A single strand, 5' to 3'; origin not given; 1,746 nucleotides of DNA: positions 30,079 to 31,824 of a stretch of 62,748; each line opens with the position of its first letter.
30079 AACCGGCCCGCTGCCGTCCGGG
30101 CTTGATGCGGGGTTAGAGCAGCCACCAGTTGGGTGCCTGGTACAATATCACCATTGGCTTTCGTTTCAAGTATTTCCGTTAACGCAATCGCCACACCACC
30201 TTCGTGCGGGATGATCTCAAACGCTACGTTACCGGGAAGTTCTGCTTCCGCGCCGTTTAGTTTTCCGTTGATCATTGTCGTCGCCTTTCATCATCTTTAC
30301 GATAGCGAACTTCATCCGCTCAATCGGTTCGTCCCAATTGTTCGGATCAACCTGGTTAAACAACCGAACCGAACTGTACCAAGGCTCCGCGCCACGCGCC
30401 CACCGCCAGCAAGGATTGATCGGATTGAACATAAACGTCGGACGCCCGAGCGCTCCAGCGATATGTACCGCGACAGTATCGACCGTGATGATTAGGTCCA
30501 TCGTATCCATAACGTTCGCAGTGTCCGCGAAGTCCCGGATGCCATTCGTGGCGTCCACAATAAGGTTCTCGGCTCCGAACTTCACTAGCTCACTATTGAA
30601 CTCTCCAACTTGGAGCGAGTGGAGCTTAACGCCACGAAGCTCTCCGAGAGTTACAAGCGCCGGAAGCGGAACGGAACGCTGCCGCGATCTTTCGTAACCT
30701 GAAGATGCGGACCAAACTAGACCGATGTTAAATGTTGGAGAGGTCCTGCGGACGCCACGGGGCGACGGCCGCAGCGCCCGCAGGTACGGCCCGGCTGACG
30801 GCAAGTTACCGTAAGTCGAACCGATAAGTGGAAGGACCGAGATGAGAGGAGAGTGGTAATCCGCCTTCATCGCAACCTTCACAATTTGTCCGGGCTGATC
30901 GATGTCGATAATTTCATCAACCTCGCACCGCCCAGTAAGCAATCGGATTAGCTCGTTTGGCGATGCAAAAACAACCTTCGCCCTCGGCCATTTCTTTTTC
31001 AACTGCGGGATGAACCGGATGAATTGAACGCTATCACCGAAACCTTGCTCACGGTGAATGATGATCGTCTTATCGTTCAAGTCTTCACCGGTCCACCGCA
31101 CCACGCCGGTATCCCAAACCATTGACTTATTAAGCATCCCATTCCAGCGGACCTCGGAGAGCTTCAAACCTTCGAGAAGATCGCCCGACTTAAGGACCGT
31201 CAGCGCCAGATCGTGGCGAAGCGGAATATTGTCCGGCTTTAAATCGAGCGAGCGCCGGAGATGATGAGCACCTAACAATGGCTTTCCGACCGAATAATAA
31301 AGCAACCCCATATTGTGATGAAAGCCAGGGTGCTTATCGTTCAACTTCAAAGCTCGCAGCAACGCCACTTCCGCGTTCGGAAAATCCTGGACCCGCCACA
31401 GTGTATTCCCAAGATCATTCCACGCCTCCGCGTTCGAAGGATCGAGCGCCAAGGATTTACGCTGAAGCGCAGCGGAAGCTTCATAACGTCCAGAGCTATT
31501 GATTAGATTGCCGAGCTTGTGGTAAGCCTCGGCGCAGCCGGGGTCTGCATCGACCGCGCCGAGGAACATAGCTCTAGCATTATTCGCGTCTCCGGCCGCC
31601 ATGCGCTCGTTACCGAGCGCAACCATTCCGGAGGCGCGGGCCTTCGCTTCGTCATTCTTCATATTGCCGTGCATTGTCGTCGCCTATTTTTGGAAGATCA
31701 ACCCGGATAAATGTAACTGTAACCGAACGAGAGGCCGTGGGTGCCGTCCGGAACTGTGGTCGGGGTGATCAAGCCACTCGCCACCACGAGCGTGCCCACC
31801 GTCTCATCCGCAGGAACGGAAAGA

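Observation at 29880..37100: A 7-kb sugar-synthesis and glycosyltransferase island inserted in the head-morphogenesis module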

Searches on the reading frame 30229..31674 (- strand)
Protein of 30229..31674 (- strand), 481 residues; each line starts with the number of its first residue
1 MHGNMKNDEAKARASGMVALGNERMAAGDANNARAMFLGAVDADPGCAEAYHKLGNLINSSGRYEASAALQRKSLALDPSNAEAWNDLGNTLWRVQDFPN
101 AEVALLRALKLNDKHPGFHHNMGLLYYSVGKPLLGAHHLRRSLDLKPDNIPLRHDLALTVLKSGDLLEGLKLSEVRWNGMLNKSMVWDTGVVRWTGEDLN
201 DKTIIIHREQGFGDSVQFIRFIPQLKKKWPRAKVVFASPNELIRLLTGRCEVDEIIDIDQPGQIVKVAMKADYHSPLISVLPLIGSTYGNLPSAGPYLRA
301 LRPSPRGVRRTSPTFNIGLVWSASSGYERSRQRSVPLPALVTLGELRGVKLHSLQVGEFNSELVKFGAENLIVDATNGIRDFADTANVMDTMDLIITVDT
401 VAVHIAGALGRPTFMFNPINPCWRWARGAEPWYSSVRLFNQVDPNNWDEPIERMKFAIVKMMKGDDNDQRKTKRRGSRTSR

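Call 4: search_protein_families(library=pfam, max_evalue=0.01, proteins=[window:30229-31674:-])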
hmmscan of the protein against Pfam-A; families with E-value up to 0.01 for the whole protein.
window:30229-31674:- (481 aa): 13 families
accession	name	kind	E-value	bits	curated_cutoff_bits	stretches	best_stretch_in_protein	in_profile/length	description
PF13414.12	TPR_11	-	1.5e-15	57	26.8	1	55-94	1-40/42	TPR repeat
PF07719.23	TPR_2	-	1.3e-12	47.2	27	1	82-115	1-34/34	Tetratricopeptide repeat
PF13431.12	TPR_17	-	3.1e-12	46.2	24.4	1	72-92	3-23/34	Tetratricopeptide repeat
PF13181.12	TPR_8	-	2e-11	43.6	25.7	0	48-81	1-34/34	Tetratricopeptide repeat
PF13432.12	TPR_16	-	9.1e-11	42.4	32.7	1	19-82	2-65/65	Tetratricopeptide repeat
PF00515.34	TPR_1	-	4.9e-10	39.2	27.8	1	82-114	1-33/34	Tetratricopeptide repeat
PF13428.12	TPR_14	-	1.7e-08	34.8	23.5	0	83-123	2-42/44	Tetratricopeptide repeat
PF14559.12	TPR_19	-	3.4e-08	34.1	25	1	61-116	4-59/68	Tetratricopeptide repeat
PF13424.12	TPR_12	-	1.1e-06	29.2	30.1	1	48-111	10-74/77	Tetratricopeptide repeat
PF23914.1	TPR_CcmH_CycH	-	1.1e-05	25.7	42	1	72-168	40-139/158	Cytochrome c-type biogenesis protein H TPR domain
PF13374.12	TPR_10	-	0.00027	21.3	27.5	0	48-77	2-31/42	Tetratricopeptide repeat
PF13371.12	TPR_9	-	0.00055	20.3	35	0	89-149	2-62/73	Tetratricopeptide repeat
PF01075.23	Glyco_transf_9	-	0.00071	19.4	22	1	382-413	174-205/247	Glycosyltransferase family 9 (heptosyltransferase)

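Call 9: search_protein_families(library=ncbifam, max_evalue=0.01, proteins=[window:30229-31674:-])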
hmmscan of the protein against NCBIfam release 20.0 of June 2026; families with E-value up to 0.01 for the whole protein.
window:30229-31674:- (481 aa): 12 families
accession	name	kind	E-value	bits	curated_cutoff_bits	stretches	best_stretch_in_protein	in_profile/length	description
TIGR02521.1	type_IV_pilW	equivalog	8.5e-11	41.8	154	1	7-168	24-187/234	type IV pilus biogenesis/stability protein PilW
TIGR02917.1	PEP_TPR_lipo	equivalog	1.5e-10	39.6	312.2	1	12-165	734-886/899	XrtA/PEP-CTERM system TPR-repeat protein PrsT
NF040959.1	MamA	equivalog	3.8e-09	36.3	200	1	20-165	43-188/204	magnetosome protein MamA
NF033758.1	gliding_GltE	equivalog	9.7e-09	34.7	225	1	26-165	132-271/411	adventurous gliding motility TPR repeat lipoprotein GltE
NF033762.1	social_mot_Tgl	equivalog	9.2e-07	28.4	225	0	19-91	36-109/252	social motility TPR repeat lipoprotein Tgl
NF033920.0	C39_PA2778_fam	equivalog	2.2e-05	24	150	1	22-112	164-254/255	PA2778 family cysteine peptidase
TIGR02201.1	heptsyl_trn_III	equivalog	2.2e-05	23.7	170.2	1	373-443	242-308/344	putative lipopolysaccharide heptosyltransferase III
NF047507.1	TPR_BatC_Lepto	exception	0.00026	20.5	175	0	50-124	67-138/214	TPR repeat-containing protein BatC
TIGR02193.1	heptsyl_trn_I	equivalog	0.00045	19.5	185.3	1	383-424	247-288/320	lipopolysaccharide heptosyltransferase I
NF008391.2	PRK11189.1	equivalog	0.00081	19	250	1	48-142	65-159/297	lipoprotein NlpI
NF007742.0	PRK10422.1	equivalog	0.0018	17.2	467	0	374-415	245-286/352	lipopolysaccharide core heptosyltransferase RfaQ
TIGR02552.1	LcrH_SycD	equivalog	0.0021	17.8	104.8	0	60-148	30-118/136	SycD/LcrH family type III secretion system chaperone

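Call 10: search_protein_families(library=phrogs, max_evalue=0.01, proteins=[window:30229-31674:-])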
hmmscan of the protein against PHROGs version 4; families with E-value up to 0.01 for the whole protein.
window:30229-31674:- (481 aa): 1 family
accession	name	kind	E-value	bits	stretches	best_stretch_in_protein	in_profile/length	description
phrog_7590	-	unknown function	4.9e-05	24.2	1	11-125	52-130/234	-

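Call 13: search_solved_structures(query=window:30229-31674:-, max_evalue=1)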
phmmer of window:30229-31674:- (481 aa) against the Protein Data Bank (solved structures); distinct sequences matched with E-value up to 1: 136 (the best 60 are shown).
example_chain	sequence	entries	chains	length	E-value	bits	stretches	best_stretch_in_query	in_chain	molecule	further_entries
9qhb_A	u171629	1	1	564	6.3e-81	275.7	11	29-127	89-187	Engineered tetratricopeptide repeat protein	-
8bu0_A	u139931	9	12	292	1.5e-38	136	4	28-130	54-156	Consensus tetratricopeptide repeat protein | Crystal structure of an 8-repeat consensus TPR superhelix with Zinc. | Monomer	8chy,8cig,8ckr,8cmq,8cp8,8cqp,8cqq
9qhc_A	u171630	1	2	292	5e-37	131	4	28-133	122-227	Engineered tetratricopeptide repeat protein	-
7ntf_A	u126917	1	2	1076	1e-28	103.5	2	20-165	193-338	Isoform 1 of UDP-N-acetylglucosamine--peptide N-acetylglucosaminyltransferase 110 kDa subu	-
7yeh_B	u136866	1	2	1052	1.1e-28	103.4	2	20-165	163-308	UDP-N-acetylglucosamine--peptide N-acetylglucosaminyltransferase 110 kDa subunit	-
7yea_A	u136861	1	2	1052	1.1e-28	103.4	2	20-165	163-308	UDP-N-acetylglucosamine--peptide N-acetylglucosaminyltransferase 110 kDa subunit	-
7obi_A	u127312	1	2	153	1.9e-25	92.8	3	28-101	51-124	CTPR-rv4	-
1w3b_A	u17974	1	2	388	5.1e-25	91.4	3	20-166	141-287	UDP-N-ACETYLGLUCOSAMINE--PEPTIDE N-ACETYLGLUCOSAMINYLTRANSFERASE 110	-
6eou_A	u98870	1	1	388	1.6e-24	89.7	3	20-166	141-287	UDP-N-acetylglucosamine--peptide N-acetylglucosaminyltransferase 110 kDa subunit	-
8ch0_A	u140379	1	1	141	2.6e-19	72.5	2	28-112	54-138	Consensus tetratricopeptide repeat protein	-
2fo7_A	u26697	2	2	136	2.4e-18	69.3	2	28-112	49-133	SYNTHETIC CONSENSUS TPR PROTEIN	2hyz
1na0_A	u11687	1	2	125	4.3e-17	65.2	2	44-109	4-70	designed protein CTPR3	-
9gzg_A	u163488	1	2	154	4.8e-17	65.1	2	27-91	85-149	Engineered CTPR protein with glutamic acids for conductivity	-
8ur7_A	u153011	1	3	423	1.9e-14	56.5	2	27-93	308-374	Trimer head HA,Hemagglutinin HA1 chain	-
3kd7_A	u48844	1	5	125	2.7e-14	56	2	44-109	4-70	CTPR390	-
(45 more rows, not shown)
